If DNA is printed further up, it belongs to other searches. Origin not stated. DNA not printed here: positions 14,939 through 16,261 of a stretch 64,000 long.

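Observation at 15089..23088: Operon of twelve tandem diversified membrane-protein paralogs terminated by a radical SAM/SPASM enzyme gene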

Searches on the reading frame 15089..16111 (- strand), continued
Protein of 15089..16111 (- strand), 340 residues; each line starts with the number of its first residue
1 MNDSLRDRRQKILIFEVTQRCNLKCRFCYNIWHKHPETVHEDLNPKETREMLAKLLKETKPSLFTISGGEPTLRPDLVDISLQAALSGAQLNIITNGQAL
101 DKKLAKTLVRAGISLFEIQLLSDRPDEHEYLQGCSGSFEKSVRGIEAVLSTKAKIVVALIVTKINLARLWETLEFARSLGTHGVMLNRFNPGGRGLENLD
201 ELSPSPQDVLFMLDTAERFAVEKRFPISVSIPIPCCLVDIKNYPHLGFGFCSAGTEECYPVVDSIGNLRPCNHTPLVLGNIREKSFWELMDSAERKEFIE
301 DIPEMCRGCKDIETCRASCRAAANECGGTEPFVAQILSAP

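Call 76: find_encoding_contigs(protein=P0403, flank=4000, max_places=1)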
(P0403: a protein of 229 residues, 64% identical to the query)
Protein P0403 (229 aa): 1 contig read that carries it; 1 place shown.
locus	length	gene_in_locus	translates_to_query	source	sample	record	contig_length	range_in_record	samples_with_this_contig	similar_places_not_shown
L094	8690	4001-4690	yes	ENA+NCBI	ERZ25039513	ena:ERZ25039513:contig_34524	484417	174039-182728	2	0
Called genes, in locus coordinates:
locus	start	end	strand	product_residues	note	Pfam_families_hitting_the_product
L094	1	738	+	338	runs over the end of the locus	PF03706:LPG_synthase_TM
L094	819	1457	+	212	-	PF01266:DAO, PF07992:Pyr_redox_2 (weak), PF12831:FAD_oxidored (weak), PF13450:NAD_binding_8, PF01593:Amino_oxidase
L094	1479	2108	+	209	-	PF01593:Amino_oxidase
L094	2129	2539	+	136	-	PF01863:YgjP-like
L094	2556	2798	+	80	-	PF01863:YgjP-like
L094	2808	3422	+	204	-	-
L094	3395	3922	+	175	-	-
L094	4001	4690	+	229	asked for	-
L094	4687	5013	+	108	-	PF13353:Fer4_12, PF04055:Radical_SAM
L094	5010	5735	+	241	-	-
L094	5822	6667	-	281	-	PF08239:SH3_3 (weak)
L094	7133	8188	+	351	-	PF01547:SBP_bac_1, PF13531:SBP_bac_11, PF13416:SBP_bac_8, PF13343:SBP_bac_6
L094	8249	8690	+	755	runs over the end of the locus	PF00528:BPD_transp_1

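Call 77: search_protein_families(library=pfam, proteins=[L022:6035-6943:-], max_evalue=0.01)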
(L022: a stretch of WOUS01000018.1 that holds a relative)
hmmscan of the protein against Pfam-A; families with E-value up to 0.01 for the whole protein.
L022:6035-6943:- (302 aa): 1 family
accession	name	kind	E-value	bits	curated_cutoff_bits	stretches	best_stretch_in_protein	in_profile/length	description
PF00892.27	EamA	-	1.1e-13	52.1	28.2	2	151-299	2-133/135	EamA-like transporter family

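Call 79: search_protein_families(library=padloc, proteins=[window:15089-16111:-], max_evalue=0.01)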
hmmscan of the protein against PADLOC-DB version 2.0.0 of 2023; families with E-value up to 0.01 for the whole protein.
window:15089-16111:- (340 aa): 3 families
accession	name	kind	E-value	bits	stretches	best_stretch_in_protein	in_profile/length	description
PDLC02903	pVip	-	9.1e-19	65.9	1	15-166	4-150/257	Viperins not associated with kinases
PDLC02904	pVip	-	2.2e-16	58.2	1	13-115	5-107/262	Viperins associated with kinases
PDLC02905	pVip-kinase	-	0.00048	17.5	1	15-106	186-278/474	Viperin-kinase fusion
